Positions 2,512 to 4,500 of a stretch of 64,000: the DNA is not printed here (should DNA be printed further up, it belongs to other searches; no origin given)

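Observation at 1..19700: Prophage with morphogenesis genes split into two divergent modules around the immunity switch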

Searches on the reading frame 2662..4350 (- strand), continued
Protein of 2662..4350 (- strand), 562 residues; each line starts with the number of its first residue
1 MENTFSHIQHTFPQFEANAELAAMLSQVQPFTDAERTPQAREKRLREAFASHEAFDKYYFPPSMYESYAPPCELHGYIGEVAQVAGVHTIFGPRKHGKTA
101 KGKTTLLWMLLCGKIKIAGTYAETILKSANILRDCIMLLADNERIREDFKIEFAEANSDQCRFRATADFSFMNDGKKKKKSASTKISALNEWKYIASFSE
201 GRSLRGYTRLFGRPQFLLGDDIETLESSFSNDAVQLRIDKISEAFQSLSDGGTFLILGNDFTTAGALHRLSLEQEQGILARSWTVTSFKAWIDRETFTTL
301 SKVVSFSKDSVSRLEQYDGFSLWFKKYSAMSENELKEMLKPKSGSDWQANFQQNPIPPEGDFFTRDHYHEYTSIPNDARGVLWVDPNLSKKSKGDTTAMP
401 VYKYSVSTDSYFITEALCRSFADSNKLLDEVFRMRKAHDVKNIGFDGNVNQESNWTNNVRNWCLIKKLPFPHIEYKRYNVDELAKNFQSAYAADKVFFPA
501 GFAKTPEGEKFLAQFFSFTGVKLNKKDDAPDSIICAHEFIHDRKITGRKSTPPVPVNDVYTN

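Call 46: find_encoding_contigs(protein=P0001, flank=10000, max_places=6)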
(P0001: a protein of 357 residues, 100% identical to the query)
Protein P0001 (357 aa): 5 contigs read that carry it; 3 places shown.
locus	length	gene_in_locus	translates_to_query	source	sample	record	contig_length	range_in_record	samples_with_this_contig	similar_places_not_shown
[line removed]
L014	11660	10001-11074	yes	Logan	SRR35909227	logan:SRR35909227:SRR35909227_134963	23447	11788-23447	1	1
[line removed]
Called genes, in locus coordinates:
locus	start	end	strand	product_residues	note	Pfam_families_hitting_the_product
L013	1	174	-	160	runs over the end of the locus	-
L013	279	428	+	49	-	-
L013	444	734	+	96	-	-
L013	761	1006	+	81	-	-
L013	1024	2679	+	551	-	-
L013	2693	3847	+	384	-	PF06074:Portal_Mu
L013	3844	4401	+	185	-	-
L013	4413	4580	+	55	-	-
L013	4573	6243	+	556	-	PF09299:Mu-transpos_C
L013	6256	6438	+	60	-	-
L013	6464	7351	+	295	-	PF13191:AAA_16 (faint), PF05621:TniB (faint), PF13401:AAA_22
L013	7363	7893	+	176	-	PF07352:Phage_Mu_Gam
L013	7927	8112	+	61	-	-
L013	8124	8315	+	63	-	-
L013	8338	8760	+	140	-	-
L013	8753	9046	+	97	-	-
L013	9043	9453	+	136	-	PF06252:GemA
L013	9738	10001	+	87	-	-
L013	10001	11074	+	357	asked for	PF18451:CdiA_C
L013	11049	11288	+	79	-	-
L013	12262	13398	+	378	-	-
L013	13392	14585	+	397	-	PF01676:Metalloenzyme, PF10143:PhosphMutase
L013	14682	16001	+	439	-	PF00291:PALP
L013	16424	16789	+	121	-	-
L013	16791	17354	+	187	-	PF06114:Peptidase_M78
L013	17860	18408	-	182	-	-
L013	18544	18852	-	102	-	-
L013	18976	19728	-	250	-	PF12811:BaxI_1, PF01027:Bax1-I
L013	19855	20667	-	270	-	PF19578:DUF6090 (weak)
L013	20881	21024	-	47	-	-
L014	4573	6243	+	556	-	PF09299:Mu-transpos_C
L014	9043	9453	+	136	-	PF06252:GemA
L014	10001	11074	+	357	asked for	PF18451:CdiA_C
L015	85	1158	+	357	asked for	PF18451:CdiA_C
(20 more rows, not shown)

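Call 48: find_related_loci(query=L001:2-2182:-, collection=viral_contigs, flank=10000)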
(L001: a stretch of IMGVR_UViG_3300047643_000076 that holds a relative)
Query L001:2-2182:- (727 aa) in viral_contigs; peptide patterns used: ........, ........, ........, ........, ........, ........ (x = any residue, [..] = any of these).
12 stretches matched a pattern; 1 encode a relative of the query (tblastn E <= 1e-3); 1 distinct loci.
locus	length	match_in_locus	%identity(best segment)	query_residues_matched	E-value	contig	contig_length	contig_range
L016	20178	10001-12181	100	1-727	0e+0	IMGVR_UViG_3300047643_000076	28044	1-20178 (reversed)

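Call 56: find_related_loci(query=L016:16141-18003:+, collection=metagenome_contigs, flank=10000)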
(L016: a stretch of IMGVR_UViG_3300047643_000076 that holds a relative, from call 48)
Query L016:16141-18003:+ (620 aa) in metagenome_contigs; peptide patterns used: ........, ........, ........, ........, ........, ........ (x = any residue, [..] = any of these).
517 stretches matched a pattern, but none encodes a relative of the query by tblastn (E <= 1e-3).
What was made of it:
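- Tried and rejected: The first metagenome scan, with the L016 fibre protein, found nothing (call 56).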

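Call 58: find_related_loci(query=A1, collection=metagenome_contigs, flank=10000)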
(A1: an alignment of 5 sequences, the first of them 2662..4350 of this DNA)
Query A1 (562 aa) in metagenome_contigs; peptide patterns used: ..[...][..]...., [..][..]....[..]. (x = any residue, [..] = any of these).
182 stretches matched a pattern; 42 encode a relative of the query (tblastn E <= 1e-3); 42 distinct loci.
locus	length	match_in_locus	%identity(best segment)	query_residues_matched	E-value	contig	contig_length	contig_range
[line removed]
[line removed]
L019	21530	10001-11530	49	5-548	4e-163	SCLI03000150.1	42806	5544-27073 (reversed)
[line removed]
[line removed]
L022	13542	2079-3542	46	30-561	4e-156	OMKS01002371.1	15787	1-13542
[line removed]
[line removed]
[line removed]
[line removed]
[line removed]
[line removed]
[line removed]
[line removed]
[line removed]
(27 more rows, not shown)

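Call 80: find_homologous_proteins(query=L008:10393-11064:+, max_evalue=0.00001)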
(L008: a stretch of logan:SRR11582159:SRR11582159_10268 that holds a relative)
Query L008:10393-11064:+ (224 aa): 3 proteins with E <= 0.00001 among 189 candidates.
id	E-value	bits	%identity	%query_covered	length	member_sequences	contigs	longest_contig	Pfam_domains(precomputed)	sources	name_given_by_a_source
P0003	3.9e-144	496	100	100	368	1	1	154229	PF18451.8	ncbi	-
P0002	1.0e-76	275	57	100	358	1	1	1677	PF18451.8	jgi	jgi:hypothetical protein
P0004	5.7e-71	257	55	100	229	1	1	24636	-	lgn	-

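Call 81: find_encoding_contigs(protein=P0003, flank=10000, max_places=4)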
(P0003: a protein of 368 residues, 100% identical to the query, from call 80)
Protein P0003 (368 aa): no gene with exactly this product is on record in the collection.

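Call 82: list_cluster_members(proteins=[P0003, P0004])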
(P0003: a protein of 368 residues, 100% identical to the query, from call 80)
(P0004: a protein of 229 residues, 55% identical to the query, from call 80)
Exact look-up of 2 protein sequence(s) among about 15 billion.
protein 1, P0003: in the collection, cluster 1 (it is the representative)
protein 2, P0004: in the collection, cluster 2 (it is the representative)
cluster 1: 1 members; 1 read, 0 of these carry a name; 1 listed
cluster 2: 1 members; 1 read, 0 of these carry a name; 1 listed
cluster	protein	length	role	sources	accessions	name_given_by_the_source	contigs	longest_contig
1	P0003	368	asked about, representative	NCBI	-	-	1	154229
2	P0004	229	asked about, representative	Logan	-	-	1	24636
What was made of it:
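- The 154-kb NCBI contig that carries it could not be fetched (calls 81, 82).
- Tried and rejected: P0003, the full-length MuF-like protein on a 154-kb NCBI contig that is probably the source of the window, could not be located by find_encoding_contigs, and no accession was returned (calls 81, 82).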

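Call 83: find_encoding_contigs(protein=P0004, flank=10000, max_places=4)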
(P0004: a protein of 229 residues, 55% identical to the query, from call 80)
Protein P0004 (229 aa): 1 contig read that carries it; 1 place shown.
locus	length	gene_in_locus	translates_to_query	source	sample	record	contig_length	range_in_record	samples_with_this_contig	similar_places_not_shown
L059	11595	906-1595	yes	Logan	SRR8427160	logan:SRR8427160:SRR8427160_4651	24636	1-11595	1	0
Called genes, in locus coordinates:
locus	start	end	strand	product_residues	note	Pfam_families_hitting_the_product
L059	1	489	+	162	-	?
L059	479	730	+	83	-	-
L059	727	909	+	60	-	-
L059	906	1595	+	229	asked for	-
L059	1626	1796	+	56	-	-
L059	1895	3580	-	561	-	PF00749:tRNA-synt_1c, PF03950:tRNA-synt_1c_C, PF20974:tRNA-synt_1c_C2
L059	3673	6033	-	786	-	PF04231:Endonuclease_1, PF00041:fn3, PF18962:Por_Secre_tail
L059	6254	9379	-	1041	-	PF00754:F5_F8_type_C, PF22633:F5_F8_type_C_2, PF17389:Bac_rhamnosid6H (weak)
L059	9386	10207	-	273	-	PF00528:BPD_transp_1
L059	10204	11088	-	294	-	PF00528:BPD_transp_1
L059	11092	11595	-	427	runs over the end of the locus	PF01547:SBP_bac_1, PF13416:SBP_bac_8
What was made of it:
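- On Integrase-type (lambdoid) temperate phages: In relatives the host genes follow the MuF-like gene directly (calls 46, 83).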

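Call 103: search_protein_representatives(protein=window:2662-4350:-)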
Query: 562 residues. Proteins with E-value up to 0.001 (for the whole library): 167; up to 1e-10: 102; up to 1e-30: 73. The best 150 are listed.
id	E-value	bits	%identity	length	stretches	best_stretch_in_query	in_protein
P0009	1.2e-155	535.8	48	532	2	321-558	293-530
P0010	2.9e-130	452.0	45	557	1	22-550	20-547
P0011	1.6e-127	442.9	44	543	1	4-548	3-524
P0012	1.4e-124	433.2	46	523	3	322-550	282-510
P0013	6.0e-124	431.1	54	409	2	321-559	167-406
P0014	7.5e-123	427.5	44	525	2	3-293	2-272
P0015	7.4e-117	407.7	43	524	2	318-553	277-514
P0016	1.8e-113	396.6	42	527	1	5-546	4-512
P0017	8.1e-112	391.1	43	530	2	321-555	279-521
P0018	1.7e-110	386.8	43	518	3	318-551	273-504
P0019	5.4e-110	385.1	42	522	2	318-549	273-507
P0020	7.9e-110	384.5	41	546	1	25-548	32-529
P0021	6.0e-108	378.3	42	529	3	320-544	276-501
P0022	1.2e-106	374.0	41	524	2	318-545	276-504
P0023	3.5e-106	372.5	43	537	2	321-542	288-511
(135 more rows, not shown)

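Call 108: search_solved_structures(query=L008:3948-5630:+, max_evalue=0.01)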
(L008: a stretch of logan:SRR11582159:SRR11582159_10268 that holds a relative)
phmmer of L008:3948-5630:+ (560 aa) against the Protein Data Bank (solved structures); distinct sequences matched with E-value up to 0.01: 0.
